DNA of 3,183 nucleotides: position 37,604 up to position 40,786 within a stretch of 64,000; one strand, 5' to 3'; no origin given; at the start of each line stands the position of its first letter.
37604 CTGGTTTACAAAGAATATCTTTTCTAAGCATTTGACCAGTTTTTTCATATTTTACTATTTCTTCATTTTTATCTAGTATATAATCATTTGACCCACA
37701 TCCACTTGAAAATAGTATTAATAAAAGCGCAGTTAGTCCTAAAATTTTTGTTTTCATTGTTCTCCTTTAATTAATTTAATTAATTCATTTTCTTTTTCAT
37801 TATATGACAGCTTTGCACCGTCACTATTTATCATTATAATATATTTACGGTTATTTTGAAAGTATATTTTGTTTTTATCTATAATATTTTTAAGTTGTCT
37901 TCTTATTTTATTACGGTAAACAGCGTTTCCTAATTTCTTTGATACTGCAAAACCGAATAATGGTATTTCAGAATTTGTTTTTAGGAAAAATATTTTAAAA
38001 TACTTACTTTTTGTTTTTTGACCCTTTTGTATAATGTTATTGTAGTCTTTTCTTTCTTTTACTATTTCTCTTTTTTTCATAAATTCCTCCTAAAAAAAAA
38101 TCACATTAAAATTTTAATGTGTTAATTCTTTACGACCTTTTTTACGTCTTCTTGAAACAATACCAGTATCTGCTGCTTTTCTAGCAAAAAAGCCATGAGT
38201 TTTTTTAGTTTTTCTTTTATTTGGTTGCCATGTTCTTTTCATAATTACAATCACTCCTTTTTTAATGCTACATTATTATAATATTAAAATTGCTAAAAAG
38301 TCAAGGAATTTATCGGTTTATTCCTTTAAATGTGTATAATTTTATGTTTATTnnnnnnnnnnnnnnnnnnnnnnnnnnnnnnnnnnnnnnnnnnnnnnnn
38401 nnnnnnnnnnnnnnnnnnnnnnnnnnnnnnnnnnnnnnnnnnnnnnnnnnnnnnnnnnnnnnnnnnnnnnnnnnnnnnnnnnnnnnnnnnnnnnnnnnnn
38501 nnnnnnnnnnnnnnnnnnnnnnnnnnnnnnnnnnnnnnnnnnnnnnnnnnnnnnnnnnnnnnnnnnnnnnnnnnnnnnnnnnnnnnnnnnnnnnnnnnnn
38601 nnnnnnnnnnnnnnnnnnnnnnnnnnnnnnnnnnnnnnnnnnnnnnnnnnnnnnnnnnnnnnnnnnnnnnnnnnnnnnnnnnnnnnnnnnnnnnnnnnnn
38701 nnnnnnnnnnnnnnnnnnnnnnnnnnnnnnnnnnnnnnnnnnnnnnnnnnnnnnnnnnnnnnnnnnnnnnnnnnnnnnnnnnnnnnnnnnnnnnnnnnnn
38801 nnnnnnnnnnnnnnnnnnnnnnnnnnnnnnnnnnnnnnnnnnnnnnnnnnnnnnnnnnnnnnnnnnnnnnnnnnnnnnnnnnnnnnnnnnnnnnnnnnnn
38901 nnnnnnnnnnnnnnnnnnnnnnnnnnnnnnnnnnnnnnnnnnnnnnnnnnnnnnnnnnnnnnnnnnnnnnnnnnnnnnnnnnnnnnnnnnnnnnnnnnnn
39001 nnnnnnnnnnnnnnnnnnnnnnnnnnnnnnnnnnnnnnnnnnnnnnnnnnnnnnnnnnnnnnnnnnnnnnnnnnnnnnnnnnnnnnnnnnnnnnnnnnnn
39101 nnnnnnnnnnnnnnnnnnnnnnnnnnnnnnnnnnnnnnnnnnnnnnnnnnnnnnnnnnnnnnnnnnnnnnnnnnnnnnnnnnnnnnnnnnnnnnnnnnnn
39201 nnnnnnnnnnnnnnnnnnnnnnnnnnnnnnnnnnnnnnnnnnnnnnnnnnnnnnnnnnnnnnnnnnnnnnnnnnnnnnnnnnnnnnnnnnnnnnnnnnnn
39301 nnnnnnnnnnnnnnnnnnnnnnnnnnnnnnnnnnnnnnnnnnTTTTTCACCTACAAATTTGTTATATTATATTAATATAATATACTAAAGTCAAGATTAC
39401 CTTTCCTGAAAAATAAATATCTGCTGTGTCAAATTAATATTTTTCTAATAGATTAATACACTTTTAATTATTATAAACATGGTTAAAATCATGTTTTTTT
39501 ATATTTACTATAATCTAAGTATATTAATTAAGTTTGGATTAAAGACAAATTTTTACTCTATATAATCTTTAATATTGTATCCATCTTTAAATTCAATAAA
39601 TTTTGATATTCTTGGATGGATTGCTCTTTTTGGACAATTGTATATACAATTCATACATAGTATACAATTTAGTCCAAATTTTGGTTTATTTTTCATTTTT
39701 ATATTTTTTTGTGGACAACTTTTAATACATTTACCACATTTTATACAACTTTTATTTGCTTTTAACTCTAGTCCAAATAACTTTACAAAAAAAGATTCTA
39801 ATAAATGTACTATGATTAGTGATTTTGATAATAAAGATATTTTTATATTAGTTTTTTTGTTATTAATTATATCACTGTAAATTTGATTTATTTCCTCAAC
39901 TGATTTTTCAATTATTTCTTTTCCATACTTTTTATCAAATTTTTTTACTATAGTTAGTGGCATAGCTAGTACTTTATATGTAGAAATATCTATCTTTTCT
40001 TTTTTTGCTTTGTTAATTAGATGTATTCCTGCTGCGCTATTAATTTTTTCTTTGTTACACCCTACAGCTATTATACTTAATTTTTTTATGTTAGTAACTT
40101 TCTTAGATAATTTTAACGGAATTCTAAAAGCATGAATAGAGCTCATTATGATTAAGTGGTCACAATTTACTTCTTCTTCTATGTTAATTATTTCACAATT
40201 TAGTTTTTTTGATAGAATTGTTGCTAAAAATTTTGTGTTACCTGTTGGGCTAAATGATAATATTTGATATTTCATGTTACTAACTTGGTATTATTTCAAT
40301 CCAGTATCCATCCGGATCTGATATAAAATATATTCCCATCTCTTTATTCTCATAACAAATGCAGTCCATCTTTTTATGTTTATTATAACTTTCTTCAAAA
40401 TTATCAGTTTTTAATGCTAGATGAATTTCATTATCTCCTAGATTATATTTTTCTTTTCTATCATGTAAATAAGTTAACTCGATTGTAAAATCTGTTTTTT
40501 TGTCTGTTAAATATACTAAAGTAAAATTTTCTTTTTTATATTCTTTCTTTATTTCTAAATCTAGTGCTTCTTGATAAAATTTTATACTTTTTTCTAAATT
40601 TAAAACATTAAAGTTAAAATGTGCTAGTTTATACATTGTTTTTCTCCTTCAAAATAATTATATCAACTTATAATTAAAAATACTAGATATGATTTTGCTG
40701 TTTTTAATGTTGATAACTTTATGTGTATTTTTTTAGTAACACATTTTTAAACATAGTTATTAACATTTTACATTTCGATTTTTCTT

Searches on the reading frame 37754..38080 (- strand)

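Call 8: search_protein_families(library=pfam, proteins=[window:37754-38080:-])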
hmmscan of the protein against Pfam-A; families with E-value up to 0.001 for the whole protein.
window:37754-38080:- (108 aa): 1 family
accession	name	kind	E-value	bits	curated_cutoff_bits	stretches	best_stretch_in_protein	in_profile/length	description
PF00825.24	Ribonuclease_P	-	2.9e-22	79.2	22.3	1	1-105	1-106/109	Ribonuclease P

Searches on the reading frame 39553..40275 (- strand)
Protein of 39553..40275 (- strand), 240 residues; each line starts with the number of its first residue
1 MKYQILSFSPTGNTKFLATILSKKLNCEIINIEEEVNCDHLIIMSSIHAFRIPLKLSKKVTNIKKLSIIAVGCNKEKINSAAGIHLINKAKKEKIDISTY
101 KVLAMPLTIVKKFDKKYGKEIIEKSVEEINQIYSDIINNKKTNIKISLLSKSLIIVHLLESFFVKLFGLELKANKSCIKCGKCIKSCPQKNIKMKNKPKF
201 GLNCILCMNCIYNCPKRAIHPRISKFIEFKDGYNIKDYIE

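Call 44: search_protein_families(library=pfam, proteins=[window:39553-40275:-], max_evalue=0.001)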
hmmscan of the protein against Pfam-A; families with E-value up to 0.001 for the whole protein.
window:39553-40275:- (240 aa): 10 families
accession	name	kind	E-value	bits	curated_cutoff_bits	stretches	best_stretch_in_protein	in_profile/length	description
PF13237.11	Fer4_10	-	2.1e-07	31.2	25.5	1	174-215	6-53/53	4Fe-4S dicluster domain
PF12838.12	Fer4_7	-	3.8e-07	30.9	27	1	176-218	1-52/52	4Fe-4S dicluster domain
PF00037.32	Fer4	-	4e-07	30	21.1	0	176-192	7-23/24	4Fe-4S binding domain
PF13187.11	Fer4_9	-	4.2e-07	30.3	27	1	177-219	2-52/52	4Fe-4S dicluster domain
PF13484.11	Fer4_16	-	8.4e-07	30.1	30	0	177-195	2-20/66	4Fe-4S double cluster binding domain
PF12837.12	Fer4_6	-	5.9e-06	26.4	25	0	176-188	8-20/24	4Fe-4S binding domain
PF12798.12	Fer4_3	-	3.1e-05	24.9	27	0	177-189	1-13/15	4Fe-4S binding domain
PF13746.11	Fer4_18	-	4.6e-05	24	27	1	172-216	56-97/114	4Fe-4S dicluster domain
PF12797.12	Fer4_2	-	0.00019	21.6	24.5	0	176-188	9-21/22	4Fe-4S binding domain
PF12800.12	Fer4_4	-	0.00021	21.8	24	0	176-189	3-16/17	4Fe-4S binding domain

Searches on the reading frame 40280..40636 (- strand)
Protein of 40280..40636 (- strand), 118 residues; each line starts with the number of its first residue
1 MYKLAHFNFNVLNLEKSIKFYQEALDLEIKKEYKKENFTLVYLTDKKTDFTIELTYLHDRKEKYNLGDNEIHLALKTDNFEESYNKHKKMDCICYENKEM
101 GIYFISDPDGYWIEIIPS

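Call 44: search_protein_families(library=pfam, proteins=[window:40280-40636:-], max_evalue=0.001)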
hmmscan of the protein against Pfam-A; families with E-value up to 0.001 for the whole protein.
window:40280-40636:- (118 aa): 3 families
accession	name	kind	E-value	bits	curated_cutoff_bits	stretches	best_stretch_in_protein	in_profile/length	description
PF00903.31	Glyoxalase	-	8.1e-12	46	20.6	1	3-115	1-121/121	Glyoxalase/Bleomycin resistance protein/Dioxygenase superfamily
PF12681.13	Glyoxalase_2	-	8.3e-05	23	30.1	1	11-116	8-114/118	Glyoxalase-like domain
PF13669.12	Glyoxalase_4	-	0.00024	21.8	27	1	6-94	2-93/109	Glyoxalase/Bleomycin resistance protein/Dioxygenase superfamily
